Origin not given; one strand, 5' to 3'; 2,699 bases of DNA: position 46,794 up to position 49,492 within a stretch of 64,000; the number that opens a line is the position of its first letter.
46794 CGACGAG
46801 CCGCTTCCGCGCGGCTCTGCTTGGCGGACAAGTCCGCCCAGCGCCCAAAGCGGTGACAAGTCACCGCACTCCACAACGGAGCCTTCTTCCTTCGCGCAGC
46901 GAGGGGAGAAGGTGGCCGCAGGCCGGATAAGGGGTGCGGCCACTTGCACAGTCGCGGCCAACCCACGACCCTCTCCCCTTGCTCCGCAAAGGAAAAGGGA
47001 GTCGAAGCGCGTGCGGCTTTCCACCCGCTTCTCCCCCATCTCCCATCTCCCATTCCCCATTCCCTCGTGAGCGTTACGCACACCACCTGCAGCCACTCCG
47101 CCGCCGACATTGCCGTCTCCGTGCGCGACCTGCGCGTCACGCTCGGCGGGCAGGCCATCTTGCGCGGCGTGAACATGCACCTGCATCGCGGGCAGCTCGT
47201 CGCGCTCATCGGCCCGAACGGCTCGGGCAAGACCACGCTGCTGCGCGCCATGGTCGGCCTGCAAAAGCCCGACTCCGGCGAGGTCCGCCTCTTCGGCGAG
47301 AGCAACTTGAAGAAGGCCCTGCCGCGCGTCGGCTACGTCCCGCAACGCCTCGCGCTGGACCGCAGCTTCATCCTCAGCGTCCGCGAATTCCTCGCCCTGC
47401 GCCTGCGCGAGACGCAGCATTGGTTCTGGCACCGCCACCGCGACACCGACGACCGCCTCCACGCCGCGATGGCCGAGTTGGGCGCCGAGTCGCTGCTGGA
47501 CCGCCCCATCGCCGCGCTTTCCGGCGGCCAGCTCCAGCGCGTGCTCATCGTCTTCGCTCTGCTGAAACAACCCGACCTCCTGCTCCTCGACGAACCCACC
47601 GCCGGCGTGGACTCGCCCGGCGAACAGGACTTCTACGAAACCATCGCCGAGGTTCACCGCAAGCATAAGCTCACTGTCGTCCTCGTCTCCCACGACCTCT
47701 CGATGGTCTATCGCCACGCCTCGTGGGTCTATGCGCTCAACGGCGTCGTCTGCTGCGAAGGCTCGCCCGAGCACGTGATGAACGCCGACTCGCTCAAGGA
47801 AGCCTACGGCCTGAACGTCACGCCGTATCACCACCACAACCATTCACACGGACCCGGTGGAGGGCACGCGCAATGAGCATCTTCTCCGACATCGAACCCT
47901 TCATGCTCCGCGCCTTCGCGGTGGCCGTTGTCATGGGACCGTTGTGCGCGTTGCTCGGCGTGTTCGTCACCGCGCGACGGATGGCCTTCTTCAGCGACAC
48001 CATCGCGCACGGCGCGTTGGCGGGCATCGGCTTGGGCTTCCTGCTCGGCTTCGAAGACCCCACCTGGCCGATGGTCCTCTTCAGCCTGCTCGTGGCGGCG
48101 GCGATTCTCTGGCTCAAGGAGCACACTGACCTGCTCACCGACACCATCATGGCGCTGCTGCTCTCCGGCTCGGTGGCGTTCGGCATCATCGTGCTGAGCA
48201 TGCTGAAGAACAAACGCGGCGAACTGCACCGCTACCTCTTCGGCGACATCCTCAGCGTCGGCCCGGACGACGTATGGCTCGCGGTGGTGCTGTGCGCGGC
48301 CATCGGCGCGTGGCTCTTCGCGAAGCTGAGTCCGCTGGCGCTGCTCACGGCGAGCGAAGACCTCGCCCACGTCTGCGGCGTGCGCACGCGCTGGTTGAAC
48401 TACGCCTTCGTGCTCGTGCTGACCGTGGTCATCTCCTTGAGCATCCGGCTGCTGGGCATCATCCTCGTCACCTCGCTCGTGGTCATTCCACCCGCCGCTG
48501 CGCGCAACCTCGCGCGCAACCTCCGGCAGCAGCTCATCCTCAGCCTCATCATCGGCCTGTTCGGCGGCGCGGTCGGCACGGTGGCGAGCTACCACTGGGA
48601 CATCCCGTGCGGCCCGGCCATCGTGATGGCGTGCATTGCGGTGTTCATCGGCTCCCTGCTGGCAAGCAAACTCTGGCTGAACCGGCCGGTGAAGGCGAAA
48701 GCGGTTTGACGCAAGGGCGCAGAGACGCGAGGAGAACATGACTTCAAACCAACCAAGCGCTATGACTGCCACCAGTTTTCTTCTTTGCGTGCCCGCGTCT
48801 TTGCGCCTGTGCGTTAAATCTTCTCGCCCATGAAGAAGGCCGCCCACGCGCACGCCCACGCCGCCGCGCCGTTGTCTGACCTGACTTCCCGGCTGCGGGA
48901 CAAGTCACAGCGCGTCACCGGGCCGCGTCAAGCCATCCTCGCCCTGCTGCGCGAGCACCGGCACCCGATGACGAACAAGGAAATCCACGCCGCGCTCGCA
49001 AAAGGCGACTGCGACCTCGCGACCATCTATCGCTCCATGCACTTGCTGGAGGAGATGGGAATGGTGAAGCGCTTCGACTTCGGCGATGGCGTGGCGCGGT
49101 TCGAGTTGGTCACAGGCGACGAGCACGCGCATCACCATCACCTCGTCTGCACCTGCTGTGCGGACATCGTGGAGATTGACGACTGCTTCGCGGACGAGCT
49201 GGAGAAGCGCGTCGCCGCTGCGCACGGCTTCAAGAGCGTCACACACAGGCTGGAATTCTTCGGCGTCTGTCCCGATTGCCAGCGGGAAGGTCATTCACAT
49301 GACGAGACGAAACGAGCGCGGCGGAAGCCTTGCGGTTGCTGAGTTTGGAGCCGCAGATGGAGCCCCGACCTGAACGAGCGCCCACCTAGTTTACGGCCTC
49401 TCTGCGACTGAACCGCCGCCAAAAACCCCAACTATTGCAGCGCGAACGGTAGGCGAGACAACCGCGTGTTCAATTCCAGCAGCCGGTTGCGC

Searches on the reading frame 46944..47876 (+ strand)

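Call 22: search_protein_families(library=pfam, proteins=[window:46944-47876:+], max_evalue=0.001)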
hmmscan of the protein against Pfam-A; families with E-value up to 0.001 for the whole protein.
window:46944-47876:+ (310 aa): 6 families
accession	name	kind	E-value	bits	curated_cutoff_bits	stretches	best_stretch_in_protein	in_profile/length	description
PF00005.33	ABC_tran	-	6.4e-32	111.5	25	1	73-220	1-137/137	ABC transporter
PF13304.12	AAA_21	-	6.5e-12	46.6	27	1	85-116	1-32/304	AAA domain, putative AbiEii toxin, Type IV TA system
PF02463.25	SMC_N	-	6.3e-05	22.9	40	0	84-103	25-44/220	RecF/RecN/SMC N terminal domain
PF13555.12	AAA_29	-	8.4e-05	22.7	27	1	75-107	14-46/61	P-loop containing region of AAA domain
PF02492.25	cobW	-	0.00029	20.9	20.7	0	86-105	3-22/180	CobW/HypB/UreG, nucleotide-binding domain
PF13476.12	AAA_23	-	0.00055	21.1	27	1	83-103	19-39/201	AAA domain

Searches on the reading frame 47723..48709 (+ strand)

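Call 22: search_protein_families(library=pfam, proteins=[window:47723-48709:+], max_evalue=0.001)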
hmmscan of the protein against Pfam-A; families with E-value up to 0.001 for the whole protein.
window:47723-48709:+ (328 aa): 2 families
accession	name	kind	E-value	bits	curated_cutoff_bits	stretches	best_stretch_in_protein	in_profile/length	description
PF00950.22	ABC-3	-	1.2e-62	212.2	20.1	1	59-313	3-256/258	ABC 3 transport family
PF01032.23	FecCD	-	5.6e-08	32.6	26.5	1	97-297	86-294/311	FecCD transport family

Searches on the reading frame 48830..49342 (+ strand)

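Call 22: search_protein_families(library=pfam, proteins=[window:48830-49342:+], max_evalue=0.001)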
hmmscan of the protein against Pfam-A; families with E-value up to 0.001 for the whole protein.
window:48830-49342:+ (170 aa): 3 families
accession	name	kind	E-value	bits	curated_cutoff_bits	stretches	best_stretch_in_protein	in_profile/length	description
PF01475.25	FUR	-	1.7e-27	96.4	23.1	1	26-143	3-120/121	Ferric uptake regulator family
PF08461.16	HTH_12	-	2.3e-05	24.7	21.4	1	35-82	2-51/66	Ribonuclease R winged-helix domain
PF09339.16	HTH_IclR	-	0.00024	21.2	22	1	35-81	7-50/52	IclR helix-turn-helix domain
